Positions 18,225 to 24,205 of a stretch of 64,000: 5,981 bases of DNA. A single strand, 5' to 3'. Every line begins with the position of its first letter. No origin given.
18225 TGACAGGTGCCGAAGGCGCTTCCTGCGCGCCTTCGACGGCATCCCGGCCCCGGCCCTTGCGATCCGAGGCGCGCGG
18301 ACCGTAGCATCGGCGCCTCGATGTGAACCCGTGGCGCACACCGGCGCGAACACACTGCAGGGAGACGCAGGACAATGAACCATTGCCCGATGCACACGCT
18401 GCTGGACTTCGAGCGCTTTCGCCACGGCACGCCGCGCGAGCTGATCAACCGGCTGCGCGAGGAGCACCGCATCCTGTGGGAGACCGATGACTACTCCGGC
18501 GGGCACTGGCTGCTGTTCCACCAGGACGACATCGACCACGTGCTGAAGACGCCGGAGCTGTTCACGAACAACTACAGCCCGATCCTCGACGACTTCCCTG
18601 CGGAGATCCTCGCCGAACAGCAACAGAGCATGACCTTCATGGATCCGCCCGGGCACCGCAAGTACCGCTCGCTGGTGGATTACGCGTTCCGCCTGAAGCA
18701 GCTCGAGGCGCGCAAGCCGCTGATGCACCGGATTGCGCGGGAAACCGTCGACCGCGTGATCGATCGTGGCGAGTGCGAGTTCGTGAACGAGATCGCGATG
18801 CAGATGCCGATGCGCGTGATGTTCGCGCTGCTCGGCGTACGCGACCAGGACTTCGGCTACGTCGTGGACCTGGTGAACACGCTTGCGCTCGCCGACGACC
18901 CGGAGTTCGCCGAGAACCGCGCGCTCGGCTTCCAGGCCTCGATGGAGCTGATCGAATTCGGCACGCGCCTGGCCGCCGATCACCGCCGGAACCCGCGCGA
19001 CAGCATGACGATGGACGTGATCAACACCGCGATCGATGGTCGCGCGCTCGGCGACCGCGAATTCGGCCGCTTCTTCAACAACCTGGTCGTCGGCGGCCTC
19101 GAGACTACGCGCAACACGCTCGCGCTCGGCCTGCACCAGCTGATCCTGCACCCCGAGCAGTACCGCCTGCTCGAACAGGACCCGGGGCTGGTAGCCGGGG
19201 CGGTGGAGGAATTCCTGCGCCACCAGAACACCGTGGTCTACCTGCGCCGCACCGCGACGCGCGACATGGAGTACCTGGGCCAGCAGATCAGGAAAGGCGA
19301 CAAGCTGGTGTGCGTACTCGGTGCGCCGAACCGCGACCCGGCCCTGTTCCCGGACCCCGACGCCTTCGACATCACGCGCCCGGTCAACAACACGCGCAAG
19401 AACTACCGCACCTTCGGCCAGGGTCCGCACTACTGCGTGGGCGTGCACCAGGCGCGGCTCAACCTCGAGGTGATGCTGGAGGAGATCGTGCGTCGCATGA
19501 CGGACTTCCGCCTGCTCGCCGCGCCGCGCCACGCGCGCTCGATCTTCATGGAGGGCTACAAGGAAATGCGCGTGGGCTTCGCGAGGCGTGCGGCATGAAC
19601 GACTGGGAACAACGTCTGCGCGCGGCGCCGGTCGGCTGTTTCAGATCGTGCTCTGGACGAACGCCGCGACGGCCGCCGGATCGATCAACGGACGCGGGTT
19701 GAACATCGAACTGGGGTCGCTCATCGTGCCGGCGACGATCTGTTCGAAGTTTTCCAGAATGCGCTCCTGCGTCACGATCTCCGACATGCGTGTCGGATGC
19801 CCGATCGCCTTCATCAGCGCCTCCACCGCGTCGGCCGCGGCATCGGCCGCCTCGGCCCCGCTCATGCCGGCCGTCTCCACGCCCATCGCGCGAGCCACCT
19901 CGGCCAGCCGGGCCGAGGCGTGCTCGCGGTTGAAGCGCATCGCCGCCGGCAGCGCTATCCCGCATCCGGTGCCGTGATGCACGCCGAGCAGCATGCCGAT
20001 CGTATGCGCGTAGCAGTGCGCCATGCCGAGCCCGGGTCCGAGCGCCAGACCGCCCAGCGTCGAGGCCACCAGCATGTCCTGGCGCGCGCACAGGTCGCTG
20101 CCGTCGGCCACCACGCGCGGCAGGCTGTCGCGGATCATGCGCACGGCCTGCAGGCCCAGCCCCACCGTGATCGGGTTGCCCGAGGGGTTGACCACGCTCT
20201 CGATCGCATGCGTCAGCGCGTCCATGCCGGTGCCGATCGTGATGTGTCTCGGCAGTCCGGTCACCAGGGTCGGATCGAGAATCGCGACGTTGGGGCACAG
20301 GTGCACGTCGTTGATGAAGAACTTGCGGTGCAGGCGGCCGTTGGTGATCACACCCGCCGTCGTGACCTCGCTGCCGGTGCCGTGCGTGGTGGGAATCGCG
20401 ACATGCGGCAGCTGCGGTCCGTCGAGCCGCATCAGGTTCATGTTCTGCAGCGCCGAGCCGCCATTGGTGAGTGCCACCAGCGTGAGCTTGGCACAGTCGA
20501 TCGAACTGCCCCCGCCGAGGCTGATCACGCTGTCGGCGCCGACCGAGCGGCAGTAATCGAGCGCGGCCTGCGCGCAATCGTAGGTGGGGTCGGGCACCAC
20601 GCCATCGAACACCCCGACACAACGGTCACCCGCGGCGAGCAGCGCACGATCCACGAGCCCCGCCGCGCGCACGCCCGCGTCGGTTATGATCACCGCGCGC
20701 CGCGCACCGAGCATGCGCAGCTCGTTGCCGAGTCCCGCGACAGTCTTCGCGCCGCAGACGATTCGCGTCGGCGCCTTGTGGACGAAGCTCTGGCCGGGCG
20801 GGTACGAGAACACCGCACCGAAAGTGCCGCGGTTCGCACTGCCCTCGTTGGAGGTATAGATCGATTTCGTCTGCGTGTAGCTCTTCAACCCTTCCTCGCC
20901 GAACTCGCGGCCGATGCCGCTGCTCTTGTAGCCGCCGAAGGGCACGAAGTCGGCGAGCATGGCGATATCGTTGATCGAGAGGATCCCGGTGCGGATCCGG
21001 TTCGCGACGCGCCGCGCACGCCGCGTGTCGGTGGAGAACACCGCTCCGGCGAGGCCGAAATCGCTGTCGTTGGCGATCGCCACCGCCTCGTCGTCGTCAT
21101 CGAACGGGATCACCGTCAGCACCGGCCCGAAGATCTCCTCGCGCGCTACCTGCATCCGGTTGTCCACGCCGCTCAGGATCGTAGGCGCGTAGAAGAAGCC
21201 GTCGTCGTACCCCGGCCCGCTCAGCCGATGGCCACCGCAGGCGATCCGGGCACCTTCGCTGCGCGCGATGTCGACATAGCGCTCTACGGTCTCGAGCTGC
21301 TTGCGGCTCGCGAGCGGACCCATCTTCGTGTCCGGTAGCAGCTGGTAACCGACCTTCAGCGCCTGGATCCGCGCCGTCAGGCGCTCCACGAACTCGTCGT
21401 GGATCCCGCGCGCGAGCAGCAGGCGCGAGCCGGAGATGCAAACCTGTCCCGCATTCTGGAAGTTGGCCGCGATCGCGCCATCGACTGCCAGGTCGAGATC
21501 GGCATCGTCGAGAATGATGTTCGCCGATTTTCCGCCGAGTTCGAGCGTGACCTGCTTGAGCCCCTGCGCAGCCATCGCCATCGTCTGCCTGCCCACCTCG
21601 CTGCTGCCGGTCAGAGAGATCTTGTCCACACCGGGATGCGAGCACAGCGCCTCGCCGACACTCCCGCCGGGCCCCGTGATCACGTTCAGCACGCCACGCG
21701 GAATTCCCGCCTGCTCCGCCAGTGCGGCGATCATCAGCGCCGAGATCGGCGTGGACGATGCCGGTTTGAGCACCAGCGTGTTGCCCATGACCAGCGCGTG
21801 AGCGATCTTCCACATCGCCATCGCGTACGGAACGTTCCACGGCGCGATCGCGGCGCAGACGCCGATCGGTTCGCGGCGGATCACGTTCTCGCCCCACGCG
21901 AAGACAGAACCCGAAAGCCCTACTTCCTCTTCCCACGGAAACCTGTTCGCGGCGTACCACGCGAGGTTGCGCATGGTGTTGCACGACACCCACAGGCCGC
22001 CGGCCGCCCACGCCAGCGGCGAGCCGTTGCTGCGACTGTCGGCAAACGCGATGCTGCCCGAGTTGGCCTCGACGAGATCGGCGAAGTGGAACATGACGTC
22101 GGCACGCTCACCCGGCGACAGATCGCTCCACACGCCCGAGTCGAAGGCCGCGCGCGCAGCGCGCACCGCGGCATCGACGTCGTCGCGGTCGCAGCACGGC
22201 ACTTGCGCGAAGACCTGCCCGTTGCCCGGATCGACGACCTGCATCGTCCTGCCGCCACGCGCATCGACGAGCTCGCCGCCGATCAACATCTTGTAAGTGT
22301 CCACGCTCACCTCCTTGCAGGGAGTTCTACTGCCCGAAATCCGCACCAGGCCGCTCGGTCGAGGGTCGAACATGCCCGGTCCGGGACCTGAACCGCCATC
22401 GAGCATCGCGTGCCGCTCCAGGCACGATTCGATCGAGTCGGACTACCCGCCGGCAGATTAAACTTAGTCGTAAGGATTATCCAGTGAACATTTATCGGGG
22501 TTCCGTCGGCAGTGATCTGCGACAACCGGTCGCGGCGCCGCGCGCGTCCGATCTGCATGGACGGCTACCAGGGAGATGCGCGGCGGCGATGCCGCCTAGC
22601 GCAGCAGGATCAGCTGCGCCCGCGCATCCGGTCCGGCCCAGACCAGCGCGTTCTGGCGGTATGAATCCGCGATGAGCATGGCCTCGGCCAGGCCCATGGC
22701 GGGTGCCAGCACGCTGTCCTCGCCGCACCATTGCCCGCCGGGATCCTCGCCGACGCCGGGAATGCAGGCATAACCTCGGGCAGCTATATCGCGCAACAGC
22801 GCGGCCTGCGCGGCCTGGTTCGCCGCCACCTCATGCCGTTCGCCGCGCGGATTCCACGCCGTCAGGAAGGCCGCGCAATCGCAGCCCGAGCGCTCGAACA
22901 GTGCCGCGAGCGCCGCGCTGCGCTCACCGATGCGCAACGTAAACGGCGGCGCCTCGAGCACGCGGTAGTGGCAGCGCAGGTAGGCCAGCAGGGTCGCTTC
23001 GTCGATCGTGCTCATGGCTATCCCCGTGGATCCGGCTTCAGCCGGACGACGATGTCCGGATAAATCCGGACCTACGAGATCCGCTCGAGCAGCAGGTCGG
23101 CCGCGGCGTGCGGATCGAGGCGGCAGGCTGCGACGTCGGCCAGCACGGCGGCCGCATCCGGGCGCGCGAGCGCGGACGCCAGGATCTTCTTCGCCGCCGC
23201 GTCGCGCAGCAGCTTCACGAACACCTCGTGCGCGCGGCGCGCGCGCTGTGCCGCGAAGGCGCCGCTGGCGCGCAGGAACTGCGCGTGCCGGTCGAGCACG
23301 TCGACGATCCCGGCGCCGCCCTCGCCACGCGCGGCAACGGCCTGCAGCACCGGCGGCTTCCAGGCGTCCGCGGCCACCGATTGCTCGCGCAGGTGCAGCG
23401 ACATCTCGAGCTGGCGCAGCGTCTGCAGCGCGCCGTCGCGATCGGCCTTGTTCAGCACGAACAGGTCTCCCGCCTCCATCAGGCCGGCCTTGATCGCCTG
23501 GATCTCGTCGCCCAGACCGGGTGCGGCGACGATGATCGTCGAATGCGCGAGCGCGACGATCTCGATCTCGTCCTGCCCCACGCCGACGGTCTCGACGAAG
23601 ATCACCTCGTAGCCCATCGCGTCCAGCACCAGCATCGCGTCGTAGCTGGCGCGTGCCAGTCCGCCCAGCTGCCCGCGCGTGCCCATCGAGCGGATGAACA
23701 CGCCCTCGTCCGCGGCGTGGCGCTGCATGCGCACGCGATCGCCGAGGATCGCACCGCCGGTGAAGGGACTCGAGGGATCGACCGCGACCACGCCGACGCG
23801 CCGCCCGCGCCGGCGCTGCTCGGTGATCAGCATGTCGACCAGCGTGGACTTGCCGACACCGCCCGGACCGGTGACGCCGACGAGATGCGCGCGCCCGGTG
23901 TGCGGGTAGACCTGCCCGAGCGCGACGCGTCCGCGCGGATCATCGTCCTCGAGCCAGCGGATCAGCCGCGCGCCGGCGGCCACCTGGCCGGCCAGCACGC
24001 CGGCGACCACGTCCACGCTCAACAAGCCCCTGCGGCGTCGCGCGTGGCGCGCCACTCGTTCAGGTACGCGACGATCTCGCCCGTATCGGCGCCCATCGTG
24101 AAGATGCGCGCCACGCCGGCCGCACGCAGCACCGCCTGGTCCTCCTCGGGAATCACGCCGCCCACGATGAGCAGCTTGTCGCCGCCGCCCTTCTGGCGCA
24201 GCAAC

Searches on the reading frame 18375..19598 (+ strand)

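Call 34: search_protein_families(library=pfam, proteins=[window:18375-19598:+], max_evalue=0.001)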
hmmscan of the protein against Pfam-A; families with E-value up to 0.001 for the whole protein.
window:18375-19598:+ (407 aa): 1 family
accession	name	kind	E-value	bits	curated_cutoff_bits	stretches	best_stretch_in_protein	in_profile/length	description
PF00067.27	p450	-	1.5e-30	106.8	22.8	1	9-374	13-431/462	Cytochrome P450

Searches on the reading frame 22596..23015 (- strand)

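Call 35: search_protein_families(library=pfam, proteins=[window:22596-23015:-], max_evalue=0.001)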
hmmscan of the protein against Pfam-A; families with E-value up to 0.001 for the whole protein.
window:22596-23015:- (139 aa): 1 family
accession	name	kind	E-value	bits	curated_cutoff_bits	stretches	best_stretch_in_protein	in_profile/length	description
PF11697.13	DUF3293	-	1.1e-18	68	25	1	51-124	1-73/73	Protein of unknown function (DUF3293)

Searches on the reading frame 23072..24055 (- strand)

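Call 34: search_protein_families(library=pfam, proteins=[window:23072-24055:-], max_evalue=0.001)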
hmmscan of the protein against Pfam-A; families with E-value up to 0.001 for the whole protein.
window:23072-24055:- (327 aa): 5 families
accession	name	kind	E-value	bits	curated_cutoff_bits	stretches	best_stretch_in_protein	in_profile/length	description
PF03308.22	MeaB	-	3.2e-88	295.7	23.1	1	29-293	2-270/273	Methylmalonyl Co-A mutase-associated GTPase MeaB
PF02492.25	cobW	-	4e-06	27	20.7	1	59-220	3-169/180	CobW/HypB/UreG, nucleotide-binding domain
PF01656.29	CbiA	-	8.2e-05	23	25.4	1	62-205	5-54/125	CobQ/CobB/MinD/ParA nucleotide binding domain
PF13191.12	AAA_16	-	0.00024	22.1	32.6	0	52-90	20-58/167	AAA ATPase domain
PF13401.12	AAA_22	-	0.00084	20.1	27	0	58-104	7-51/130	AAA domain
